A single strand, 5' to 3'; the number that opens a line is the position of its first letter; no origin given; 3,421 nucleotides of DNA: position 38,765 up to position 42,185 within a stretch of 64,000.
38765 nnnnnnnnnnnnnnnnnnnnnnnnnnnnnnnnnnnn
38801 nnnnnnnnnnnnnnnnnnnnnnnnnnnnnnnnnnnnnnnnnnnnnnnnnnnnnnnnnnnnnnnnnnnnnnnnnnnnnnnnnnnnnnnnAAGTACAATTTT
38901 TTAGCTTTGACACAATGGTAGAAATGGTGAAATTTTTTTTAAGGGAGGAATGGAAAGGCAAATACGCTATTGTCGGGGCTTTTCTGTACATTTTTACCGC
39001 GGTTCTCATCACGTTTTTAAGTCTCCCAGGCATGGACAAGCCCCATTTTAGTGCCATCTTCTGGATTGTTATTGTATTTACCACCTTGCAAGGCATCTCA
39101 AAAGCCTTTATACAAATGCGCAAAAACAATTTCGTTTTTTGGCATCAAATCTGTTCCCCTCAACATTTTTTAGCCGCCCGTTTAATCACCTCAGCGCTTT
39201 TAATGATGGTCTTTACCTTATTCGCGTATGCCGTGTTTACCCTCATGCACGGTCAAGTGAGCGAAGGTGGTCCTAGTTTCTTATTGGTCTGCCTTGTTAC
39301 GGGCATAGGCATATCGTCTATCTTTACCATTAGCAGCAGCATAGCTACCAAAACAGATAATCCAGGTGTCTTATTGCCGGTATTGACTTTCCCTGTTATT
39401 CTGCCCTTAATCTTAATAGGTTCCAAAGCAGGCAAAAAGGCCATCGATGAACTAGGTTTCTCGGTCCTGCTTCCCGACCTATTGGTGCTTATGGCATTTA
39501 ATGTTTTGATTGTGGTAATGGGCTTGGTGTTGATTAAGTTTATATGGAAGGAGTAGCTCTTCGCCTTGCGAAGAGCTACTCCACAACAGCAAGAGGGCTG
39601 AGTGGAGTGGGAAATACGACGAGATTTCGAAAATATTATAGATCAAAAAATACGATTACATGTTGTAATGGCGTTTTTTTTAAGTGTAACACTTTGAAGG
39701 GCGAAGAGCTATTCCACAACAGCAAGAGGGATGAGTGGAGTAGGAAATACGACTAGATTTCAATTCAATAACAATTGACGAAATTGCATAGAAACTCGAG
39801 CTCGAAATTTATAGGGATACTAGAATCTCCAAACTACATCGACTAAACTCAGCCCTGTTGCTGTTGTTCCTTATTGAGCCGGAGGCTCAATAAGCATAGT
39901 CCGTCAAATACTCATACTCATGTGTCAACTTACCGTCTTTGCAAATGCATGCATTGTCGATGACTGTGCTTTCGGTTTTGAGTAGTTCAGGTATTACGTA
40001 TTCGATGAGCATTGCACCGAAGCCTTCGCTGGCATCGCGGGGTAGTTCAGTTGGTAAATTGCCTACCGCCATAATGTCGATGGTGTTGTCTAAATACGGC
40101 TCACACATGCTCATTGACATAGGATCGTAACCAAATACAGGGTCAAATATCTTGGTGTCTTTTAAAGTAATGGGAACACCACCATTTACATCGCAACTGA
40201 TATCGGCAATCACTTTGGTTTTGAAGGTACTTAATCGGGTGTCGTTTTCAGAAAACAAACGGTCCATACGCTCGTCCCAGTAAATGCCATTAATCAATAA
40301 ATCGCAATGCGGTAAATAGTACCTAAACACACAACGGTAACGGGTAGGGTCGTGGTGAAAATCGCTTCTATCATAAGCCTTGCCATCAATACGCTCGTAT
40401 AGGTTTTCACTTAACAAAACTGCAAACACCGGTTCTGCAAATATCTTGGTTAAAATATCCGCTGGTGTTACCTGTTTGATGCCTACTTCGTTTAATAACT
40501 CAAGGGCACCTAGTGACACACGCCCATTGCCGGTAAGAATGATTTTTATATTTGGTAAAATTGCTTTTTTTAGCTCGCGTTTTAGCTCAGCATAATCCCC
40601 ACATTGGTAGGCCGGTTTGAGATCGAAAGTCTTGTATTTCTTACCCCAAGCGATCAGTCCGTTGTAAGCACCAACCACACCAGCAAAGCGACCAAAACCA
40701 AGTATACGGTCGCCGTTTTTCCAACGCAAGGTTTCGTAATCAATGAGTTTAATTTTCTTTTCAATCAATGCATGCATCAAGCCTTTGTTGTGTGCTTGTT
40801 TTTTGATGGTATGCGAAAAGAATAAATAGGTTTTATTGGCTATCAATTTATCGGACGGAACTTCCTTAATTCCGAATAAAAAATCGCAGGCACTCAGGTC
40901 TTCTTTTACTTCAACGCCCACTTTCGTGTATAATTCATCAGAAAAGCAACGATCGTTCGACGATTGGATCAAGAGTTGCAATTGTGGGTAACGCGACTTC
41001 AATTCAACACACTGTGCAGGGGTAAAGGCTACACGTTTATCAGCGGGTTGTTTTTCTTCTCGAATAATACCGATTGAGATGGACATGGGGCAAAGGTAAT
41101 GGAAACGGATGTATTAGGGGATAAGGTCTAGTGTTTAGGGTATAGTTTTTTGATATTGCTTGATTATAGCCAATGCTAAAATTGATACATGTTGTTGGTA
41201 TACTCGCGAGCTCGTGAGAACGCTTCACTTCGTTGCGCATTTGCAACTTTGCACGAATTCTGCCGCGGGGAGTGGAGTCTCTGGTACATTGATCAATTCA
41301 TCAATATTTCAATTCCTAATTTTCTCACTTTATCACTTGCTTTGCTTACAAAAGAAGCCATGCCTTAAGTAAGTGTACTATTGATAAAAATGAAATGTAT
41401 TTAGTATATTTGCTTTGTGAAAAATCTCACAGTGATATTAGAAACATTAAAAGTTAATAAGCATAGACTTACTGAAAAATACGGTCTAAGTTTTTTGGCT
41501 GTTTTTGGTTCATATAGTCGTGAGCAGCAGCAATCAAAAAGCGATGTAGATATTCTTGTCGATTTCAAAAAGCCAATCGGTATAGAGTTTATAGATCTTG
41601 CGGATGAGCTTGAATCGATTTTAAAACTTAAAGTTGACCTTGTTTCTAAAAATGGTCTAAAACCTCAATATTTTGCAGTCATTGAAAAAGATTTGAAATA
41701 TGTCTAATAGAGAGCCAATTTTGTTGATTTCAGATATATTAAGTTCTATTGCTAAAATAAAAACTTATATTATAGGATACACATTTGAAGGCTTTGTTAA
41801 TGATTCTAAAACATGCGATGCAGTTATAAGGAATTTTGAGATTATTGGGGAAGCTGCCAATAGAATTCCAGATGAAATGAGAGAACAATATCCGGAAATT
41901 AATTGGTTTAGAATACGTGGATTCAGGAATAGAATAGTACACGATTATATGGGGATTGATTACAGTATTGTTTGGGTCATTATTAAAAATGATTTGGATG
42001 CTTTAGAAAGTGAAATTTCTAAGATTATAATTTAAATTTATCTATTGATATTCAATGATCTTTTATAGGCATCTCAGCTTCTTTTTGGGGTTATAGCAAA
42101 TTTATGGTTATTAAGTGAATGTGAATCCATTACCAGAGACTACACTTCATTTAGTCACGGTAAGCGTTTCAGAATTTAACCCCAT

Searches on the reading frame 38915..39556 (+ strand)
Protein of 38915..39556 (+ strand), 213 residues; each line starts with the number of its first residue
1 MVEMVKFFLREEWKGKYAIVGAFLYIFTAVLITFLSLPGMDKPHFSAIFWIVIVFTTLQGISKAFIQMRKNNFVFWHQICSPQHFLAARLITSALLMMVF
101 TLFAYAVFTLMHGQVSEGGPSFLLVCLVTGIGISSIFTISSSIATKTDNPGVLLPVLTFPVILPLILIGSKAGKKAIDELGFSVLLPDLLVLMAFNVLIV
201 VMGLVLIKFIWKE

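Call 15: search_protein_families(library=pfam, proteins=[window:38915-39556:+], max_evalue=0.001)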
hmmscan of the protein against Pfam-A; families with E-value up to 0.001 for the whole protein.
window:38915-39556:+ (213 aa): 1 family
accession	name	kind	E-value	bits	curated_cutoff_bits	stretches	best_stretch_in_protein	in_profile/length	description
PF03379.19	CcmB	-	3.5e-05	23.8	24.9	1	46-200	49-202/215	CcmB protein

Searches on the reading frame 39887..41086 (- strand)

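Call 15: search_protein_families(library=pfam, proteins=[window:39887-41086:-], max_evalue=0.001)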
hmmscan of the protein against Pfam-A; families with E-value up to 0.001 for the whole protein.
window:39887-41086:- (399 aa): 1 family
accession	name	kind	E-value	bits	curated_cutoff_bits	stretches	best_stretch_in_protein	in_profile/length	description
PF05222.21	AlaDh_PNT_N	-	7.6e-19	68.7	30.4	1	8-137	2-135/136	Alanine dehydrogenase/PNT, N-terminal domain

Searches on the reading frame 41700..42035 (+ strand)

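Call 55: search_protein_families(library=pfam, proteins=[window:41700-42035:+], max_evalue=0.001)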
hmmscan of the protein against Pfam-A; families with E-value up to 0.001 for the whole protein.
window:41700-42035:+ (111 aa): 1 family
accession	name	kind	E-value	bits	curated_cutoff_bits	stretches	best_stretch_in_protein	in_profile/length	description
PF01934.22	HepT-like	-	1e-31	109.5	23.5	1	13-109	1-120/120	Ribonuclease HepT-like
